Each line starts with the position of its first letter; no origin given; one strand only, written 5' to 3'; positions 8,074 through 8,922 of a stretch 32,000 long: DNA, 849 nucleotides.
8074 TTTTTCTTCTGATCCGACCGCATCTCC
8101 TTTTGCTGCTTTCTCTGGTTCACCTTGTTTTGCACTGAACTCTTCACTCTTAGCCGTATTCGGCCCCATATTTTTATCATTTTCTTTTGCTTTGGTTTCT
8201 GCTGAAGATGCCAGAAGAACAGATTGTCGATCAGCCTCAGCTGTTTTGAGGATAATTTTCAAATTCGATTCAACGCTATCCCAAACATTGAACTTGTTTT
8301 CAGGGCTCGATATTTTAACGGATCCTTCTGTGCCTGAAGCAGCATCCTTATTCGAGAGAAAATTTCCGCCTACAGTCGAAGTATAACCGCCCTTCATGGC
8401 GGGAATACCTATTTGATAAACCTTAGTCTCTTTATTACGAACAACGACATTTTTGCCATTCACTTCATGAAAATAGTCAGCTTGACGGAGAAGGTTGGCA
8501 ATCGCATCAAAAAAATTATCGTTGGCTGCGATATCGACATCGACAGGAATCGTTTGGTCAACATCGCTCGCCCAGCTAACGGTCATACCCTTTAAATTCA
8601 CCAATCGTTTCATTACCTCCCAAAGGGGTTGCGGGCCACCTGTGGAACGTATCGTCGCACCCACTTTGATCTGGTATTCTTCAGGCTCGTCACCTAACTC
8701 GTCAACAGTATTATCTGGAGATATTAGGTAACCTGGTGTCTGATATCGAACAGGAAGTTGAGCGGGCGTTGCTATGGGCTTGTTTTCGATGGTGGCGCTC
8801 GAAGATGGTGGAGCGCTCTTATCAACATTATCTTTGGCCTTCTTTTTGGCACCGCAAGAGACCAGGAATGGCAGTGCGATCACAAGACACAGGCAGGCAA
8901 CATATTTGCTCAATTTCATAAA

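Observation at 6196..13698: Orphan type-IV-filament-like envelope module: pilMNOP + split secretin + extra lipoprotein, with no pilin, ATPase or platform gene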

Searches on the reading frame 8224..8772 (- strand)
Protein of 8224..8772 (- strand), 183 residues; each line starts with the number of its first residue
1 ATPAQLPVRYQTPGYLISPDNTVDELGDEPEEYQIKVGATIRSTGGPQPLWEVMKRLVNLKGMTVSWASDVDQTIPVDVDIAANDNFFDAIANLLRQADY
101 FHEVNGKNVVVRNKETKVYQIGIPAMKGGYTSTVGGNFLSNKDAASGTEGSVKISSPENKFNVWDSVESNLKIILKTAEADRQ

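Call 46: predict_structure(alignment_id=A4)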
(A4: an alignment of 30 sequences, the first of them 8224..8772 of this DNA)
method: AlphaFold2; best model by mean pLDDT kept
length: 183 residues; sequences in the alignment: 30
mean_pLDDT: 63.7   pTM: 0.46
mean pLDDT of the five models: 63.7, 61.2, 60.8, 60.0, 58.4
residues with pLDDT >= 90: 12; 70-90: 67; 50-70: 31; < 50: 73
segments of 3 or more residues with pLDDT < 50: 1-33, 119-157
pLDDT, mean of each block of 10 residues (from residue 1): 41 36 35 68 82 90 88 88 87 88 86 66 43 42 43 44 61 61 52
secondary structure, 60 per line:
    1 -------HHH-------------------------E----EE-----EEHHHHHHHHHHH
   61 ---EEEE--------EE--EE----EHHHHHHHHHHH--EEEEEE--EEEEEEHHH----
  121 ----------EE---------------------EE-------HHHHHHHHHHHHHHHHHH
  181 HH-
elements in order: H50-60 E64-67 H87-97 E100-105 E108-113 H163-182

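Call 49: fold_search(model_id=the predicted structure, library=pdb)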
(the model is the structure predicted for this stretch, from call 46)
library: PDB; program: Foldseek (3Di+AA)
matches with E <= 10: 171; with E <= 0.001: 0
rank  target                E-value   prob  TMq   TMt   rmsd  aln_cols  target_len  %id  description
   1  7pmp_MODEL_1_A        1.3e-03  1.00  0.32  0.51  18.3       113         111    8  Solution structure of Legionella pneumophila LspD (released 2022-09-14)
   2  9u5s_A                2.9e-03  0.98  0.40  0.19  11.5       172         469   20  The structure of the BfpBG complex in the T4bP system (released 2025-11-05)
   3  4ar0_MODEL_1_A        3.3e-03  1.00  0.33  0.44   7.0        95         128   16  N0 domain of Neisseria meningitidis Pilus assembly protein PilQ (released 2012-10-17)
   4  2l4w_MODEL_1_A        4.7e-03  0.98  0.32  0.45  16.9       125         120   14  NMR structure of the Xanthomonas VirB7 (released 2011-06-01)
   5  8kea_A                1.0e-02  0.99  0.30  0.07   3.6        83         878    6  Cyanophage A-1(L) baseplate-initiators (released 2024-04-10)
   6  7yfz_t                1.0e-02  0.99  0.34  0.28   3.5        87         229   13  Cyanophage Pam3 baseplate proteins (released 2023-01-18)
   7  4m0n                  1.1e-02  1.00  0.35  0.31   2.2        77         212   10  Crystal structure of a putative anti-sigma factor (BDI_1681) from Parabacteroides distasonis ATCC 8503 at 1.65 A resolut (released 2013-10-16)
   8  2iah_A                1.4e-02  1.00  0.35  0.09   2.4        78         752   17  Crystal structure of the ferripyoverdine receptor of the outer membrane of Pseudomonas aeruginosa bound to ferripyover (released 2007-09-11)
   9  4jtm_A                1.7e-02  1.00  0.34  0.71   2.5        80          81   12  Structure of the N0 domain of the type II secretin from enterotoxigenic Escherichia coli (released 2013-07-03)
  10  4av2_A                1.7e-02  1.00  0.34  0.24   4.0        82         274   11  Single particle electron microscopy of PilQ dodecameric complexes from Neisseria meningitidis. (released 2012-10-17)
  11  7ah9_5M               1.8e-02  1.00  0.35  0.14   2.5        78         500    9  Substrate-engaged type 3 secretion system needle complex from Salmonella enterica typhimurium - SpaR state 1 (released 2021-03-17)
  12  3ezj_A                1.8e-02  1.00  0.31  0.29   3.4        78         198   13  Crystal structure of the N-terminal domain of the secretin GspD from ETEC determined with the assistance of a nanobody (released 2009-02-17)
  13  3ezj_G                1.8e-02  1.00  0.31  0.29   3.4        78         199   13  Crystal structure of the N-terminal domain of the secretin GspD from ETEC determined with the assistance of a nanobody (released 2009-02-17)
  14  3cdd_E                1.9e-02  1.00  0.32  0.19   2.6        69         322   17  Crystal structure of prophage MuSo2, 43 kDa tail protein from Shewanella oneidensis (released 2008-03-11)
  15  6i97_B                2.2e-02  0.97  0.31  0.08  13.8       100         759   17  Structure of the ferrioxamine B transporter FoxA from Pseudomonas aeruginosa in complex with ferrioxamine B and a C-te (released 2019-08-28)
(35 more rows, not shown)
